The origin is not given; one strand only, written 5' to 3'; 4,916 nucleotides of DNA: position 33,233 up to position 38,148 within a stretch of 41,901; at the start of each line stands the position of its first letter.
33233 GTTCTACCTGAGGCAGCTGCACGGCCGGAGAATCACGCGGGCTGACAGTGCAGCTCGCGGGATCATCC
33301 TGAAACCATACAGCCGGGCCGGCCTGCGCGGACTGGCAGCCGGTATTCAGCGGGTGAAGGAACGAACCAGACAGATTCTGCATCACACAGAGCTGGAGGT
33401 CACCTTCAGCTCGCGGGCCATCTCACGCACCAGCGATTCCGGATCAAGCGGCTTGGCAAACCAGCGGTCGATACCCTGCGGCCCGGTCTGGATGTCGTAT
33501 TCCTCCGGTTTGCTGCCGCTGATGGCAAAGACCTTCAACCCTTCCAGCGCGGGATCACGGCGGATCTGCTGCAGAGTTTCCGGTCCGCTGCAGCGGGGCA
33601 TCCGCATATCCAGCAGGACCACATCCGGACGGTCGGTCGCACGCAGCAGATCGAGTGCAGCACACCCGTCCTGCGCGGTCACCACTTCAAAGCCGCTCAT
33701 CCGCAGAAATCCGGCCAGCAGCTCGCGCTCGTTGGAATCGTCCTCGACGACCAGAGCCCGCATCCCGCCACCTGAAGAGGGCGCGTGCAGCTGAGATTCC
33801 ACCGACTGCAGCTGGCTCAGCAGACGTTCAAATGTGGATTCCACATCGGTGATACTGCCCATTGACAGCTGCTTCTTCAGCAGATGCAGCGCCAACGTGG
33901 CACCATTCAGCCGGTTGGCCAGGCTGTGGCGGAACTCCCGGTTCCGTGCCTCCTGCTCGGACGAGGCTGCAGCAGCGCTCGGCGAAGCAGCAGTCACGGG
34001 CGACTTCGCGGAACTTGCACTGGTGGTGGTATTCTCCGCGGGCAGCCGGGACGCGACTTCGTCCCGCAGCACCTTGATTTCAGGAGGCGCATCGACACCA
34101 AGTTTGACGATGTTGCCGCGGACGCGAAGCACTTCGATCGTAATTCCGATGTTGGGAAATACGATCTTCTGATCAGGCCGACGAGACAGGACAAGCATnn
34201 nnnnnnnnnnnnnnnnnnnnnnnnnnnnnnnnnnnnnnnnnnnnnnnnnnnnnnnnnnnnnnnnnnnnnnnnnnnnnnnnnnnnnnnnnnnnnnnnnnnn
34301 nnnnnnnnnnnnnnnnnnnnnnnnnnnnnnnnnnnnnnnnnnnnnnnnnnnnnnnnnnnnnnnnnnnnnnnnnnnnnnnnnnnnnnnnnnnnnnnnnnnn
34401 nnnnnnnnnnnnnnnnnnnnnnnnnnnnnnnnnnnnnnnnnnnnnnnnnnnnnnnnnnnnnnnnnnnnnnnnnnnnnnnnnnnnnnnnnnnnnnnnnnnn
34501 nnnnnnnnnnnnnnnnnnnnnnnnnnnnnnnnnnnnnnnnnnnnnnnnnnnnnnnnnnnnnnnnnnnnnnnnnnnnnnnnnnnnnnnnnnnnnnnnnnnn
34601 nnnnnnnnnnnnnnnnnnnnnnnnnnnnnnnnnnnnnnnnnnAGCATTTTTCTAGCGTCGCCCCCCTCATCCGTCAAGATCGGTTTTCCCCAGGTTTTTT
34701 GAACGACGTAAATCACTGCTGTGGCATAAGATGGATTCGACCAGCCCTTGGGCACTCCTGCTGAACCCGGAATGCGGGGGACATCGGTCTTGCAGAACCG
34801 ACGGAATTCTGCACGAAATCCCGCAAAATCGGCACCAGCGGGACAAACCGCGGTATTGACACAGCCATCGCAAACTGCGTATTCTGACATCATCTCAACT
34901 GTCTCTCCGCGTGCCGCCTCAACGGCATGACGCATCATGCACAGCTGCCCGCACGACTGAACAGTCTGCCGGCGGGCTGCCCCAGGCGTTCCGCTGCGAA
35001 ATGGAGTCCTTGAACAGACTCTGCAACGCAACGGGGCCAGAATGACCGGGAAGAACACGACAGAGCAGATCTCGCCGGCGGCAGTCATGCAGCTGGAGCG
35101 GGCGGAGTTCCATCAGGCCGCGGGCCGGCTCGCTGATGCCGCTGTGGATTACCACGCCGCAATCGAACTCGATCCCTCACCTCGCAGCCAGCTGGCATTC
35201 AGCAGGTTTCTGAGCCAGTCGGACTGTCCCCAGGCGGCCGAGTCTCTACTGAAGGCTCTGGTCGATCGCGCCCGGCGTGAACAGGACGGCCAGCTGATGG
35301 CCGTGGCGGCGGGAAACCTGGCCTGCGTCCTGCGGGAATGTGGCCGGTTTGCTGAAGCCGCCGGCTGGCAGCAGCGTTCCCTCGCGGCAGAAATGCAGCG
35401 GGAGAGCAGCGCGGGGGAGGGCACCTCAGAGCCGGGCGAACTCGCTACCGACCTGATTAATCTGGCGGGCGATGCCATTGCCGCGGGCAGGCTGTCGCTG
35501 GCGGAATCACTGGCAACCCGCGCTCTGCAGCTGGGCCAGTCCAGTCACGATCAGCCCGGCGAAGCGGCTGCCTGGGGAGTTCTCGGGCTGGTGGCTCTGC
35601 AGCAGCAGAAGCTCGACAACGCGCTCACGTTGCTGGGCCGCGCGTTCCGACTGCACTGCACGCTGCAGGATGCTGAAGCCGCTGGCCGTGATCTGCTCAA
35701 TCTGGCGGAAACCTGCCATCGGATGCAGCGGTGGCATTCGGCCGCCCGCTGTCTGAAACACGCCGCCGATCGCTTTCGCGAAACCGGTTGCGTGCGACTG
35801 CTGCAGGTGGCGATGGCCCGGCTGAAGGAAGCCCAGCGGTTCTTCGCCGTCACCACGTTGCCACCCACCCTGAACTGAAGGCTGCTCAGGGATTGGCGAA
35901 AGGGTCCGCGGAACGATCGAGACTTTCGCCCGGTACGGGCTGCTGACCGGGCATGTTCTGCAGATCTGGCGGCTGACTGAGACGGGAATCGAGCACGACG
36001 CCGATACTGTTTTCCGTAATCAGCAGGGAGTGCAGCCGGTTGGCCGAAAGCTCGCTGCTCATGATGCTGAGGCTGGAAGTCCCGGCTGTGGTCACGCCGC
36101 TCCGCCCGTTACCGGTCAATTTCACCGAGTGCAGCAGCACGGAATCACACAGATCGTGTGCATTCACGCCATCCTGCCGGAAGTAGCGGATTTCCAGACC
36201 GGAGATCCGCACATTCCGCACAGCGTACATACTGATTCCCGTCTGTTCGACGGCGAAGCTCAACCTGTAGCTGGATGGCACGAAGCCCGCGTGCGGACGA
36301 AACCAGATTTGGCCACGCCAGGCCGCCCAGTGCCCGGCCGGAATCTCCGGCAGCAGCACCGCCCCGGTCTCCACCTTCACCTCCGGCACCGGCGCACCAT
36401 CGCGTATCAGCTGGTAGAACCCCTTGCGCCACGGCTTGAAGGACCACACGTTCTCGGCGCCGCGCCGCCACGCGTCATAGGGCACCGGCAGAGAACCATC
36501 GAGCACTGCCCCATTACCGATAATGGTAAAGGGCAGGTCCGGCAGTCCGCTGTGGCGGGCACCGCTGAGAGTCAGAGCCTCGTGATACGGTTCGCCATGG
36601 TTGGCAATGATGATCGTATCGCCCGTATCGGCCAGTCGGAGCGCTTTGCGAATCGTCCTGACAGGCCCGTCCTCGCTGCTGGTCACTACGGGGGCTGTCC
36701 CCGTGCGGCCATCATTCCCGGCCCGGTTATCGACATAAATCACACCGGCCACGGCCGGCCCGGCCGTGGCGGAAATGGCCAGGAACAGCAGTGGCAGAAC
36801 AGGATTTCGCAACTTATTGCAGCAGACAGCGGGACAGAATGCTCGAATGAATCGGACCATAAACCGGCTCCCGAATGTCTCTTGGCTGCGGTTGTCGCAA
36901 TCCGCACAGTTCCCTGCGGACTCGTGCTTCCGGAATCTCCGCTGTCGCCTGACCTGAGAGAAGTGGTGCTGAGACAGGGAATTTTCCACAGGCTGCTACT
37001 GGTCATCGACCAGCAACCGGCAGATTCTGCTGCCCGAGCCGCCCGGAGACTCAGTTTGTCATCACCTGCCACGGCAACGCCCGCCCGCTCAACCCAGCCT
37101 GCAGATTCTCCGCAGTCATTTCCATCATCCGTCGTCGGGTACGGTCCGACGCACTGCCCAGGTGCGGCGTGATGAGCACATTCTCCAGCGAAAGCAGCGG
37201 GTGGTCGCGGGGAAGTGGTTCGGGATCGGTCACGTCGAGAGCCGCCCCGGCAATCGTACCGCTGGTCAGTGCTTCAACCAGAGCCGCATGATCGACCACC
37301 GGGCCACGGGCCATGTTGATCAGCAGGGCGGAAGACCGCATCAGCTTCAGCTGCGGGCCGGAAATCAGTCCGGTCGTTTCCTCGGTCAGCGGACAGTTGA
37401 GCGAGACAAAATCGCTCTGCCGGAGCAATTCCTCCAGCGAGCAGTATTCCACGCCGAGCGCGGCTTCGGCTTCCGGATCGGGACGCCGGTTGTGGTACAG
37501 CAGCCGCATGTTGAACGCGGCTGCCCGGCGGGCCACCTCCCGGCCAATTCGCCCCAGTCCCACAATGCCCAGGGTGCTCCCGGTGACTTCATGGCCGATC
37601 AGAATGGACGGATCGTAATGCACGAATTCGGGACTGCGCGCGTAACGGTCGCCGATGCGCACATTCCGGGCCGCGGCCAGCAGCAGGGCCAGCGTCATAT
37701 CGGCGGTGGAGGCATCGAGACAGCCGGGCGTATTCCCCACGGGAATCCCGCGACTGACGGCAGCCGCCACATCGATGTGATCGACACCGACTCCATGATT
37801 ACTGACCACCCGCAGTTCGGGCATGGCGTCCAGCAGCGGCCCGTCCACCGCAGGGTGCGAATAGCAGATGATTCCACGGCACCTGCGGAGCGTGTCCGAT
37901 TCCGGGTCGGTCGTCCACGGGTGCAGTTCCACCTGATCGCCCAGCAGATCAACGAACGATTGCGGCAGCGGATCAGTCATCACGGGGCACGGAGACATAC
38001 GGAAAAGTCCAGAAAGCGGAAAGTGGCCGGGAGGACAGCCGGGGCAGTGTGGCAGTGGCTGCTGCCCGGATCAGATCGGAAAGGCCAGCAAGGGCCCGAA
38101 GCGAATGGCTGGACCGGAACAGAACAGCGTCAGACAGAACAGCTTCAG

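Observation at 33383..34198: CsrA RNA-binding domain fused to an H-box helix and a canonical receiver domain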

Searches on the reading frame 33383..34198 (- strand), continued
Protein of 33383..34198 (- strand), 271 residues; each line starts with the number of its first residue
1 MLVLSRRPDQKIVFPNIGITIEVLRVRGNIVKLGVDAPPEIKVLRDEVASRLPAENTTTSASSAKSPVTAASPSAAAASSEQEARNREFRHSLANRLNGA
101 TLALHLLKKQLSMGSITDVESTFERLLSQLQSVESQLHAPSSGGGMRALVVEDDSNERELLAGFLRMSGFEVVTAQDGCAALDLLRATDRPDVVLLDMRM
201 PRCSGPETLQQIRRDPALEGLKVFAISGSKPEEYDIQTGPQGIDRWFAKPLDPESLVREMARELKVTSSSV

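Call 37: fold_search(model_id=the predicted structure, library=pdb)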
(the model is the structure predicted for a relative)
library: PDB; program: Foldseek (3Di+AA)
matches with E <= 10: 1302; with E <= 0.001: 525
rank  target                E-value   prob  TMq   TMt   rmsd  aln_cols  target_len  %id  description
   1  9ckx_A                5.7e-09  1.00  0.41  0.50  12.6       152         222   24  Crystal structure of Dsk2 Sti1 domain bound to a transmembrane domain (released 2025-03-12)
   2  5chy                  1.0e-08  1.00  0.42  0.85   2.2       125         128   30  STRUCTURE OF CHEMOTAXIS PROTEIN CHEY (released 1996-12-07)
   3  9dvt_R                1.1e-08  1.00  0.42  0.48   2.3       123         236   30  Cryo-EM structure of RpaA bound to PkaiBC DNA and the CTD of the alpha subunit of RNAP from the cyanobacterium Synecho (released 2025-10-15)
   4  4ja2                  1.3e-08  1.00  0.41  0.89   1.8       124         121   24  Structural basis of a rationally rewired protein-protein interface (RR468mutant V13P, L14I, I17M and N21V) (released 2013-09-04)
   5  3gl9_B                1.3e-08  1.00  0.41  0.88   1.9       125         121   24  The structure of a histidine kinase-response regulator complex sheds light into two-component signaling and reveals a  (released 2009-10-27)
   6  3rvj_A                1.3e-08  1.00  0.43  0.85   2.4       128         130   28  Structure of the CheY-BeF3 Complex with substitutions at 59 and 89: N59D and E89Q (released 2012-05-09)
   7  2iyn_B                1.4e-08  1.00  0.41  0.87   2.5       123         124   28  The co-factor-induced pre-active conformation in PhoB (released 2006-08-30)
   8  1e6l                  1.6e-08  1.00  0.39  0.81   2.0       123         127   28  Two-component signal transduction system D13A mutant of CheY (released 2001-03-05)
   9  3dge_C                1.7e-08  1.00  0.42  0.90   1.9       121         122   25  Structure of a histidine kinase-response regulator complex reveals insights into Two-component signaling and a novel c (released 2009-07-07)
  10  3rvr_A                1.8e-08  1.00  0.43  0.85   2.4       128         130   28  Structure of the CheYN59D/E89R Molybdate complex (released 2012-05-09)
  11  1u8t_A                2.0e-08  1.00  0.41  0.84   2.4       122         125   30  Crystal structure of CheY D13K Y106W alone and in complex with a FliM peptide (released 2004-10-05)
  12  6swl_A                2.1e-08  1.00  0.42  0.82   2.1       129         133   26  The REC domain of XynC, a response regulator from Geobacillus stearothermophilus (released 2020-10-14)
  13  3rvr_B                2.3e-08  1.00  0.43  0.85   2.4       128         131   28  Structure of the CheYN59D/E89R Molybdate complex (released 2012-05-09)
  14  1c4w                  2.4e-08  1.00  0.42  0.85   2.1       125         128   28  1.9 A STRUCTURE OF A-THIOPHOSPHONATE MODIFIED CHEY D57C (released 2000-05-08)
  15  4h60                  2.4e-08  1.00  0.40  0.86   2.1       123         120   26  High resolution structure of Vibrio cholerae chemotaxis protein CheY4 crystallized in low pH (4.0) condition (released 2013-08-07)
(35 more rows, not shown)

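Call 62: find_encoding_contigs(protein=P0011, flank=6000, max_places=2)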
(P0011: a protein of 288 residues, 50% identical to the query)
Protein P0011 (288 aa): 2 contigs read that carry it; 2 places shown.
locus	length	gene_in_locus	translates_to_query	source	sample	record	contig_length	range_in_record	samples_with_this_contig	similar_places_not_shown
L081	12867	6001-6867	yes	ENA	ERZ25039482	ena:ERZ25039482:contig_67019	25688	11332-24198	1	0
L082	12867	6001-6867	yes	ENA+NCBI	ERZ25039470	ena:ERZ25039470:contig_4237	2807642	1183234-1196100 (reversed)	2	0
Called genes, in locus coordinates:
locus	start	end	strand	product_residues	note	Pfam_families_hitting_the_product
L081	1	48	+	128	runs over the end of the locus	-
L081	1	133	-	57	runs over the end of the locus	-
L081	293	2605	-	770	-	-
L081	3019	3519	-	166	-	-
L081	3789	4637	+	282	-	PF02272:DHHA1, PF17768:RecJ_OB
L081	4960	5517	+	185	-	PF01135:PCMT, PF00398:RrnaAD (weak), PF13649:Methyltransf_25 (faint)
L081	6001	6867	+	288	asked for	PF02599:CsrA, PF00072:Response_reg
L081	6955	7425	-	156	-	PF00072:Response_reg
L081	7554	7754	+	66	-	-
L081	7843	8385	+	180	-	-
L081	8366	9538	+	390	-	-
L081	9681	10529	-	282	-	PF01261:AP_endonuc_2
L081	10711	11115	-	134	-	-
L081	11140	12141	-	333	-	PF00331:Glyco_hydro_10 (weak)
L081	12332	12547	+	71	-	-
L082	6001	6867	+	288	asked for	PF02599:CsrA, PF00072:Response_reg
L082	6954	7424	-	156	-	PF00072:Response_reg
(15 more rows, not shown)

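Call 63: find_encoding_contigs(protein=P0001, flank=10000, max_places=2)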
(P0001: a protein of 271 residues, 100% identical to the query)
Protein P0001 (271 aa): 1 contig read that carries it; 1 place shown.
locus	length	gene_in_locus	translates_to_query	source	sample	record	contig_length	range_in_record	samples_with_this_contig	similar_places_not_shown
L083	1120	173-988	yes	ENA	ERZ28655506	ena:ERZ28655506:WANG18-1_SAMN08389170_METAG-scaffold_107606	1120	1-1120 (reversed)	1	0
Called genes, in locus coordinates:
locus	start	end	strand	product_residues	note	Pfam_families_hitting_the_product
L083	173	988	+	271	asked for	PF02599:CsrA, PF00072:Response_reg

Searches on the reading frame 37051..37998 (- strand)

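Call 27: search_protein_families(library=pfam, proteins=[window:37051-37998:-], max_evalue=0.01)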
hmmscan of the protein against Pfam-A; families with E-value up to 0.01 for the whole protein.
window:37051-37998:- (315 aa): 3 families
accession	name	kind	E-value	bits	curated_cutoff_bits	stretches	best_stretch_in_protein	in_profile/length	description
PF02826.25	2-Hacid_dh_C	-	1.6e-64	217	25.1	1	103-281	1-178/178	D-isomer specific 2-hydroxyacid dehydrogenase, NAD binding domain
PF00389.36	2-Hacid_dh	-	1.6e-27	96.2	24.6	1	7-312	3-133/134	D-isomer specific 2-hydroxyacid dehydrogenase, catalytic domain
PF03446.21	NAD_binding_2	-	0.0036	17.8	21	1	143-243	2-106/161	NAD binding domain of 6-phosphogluconate dehydrogenase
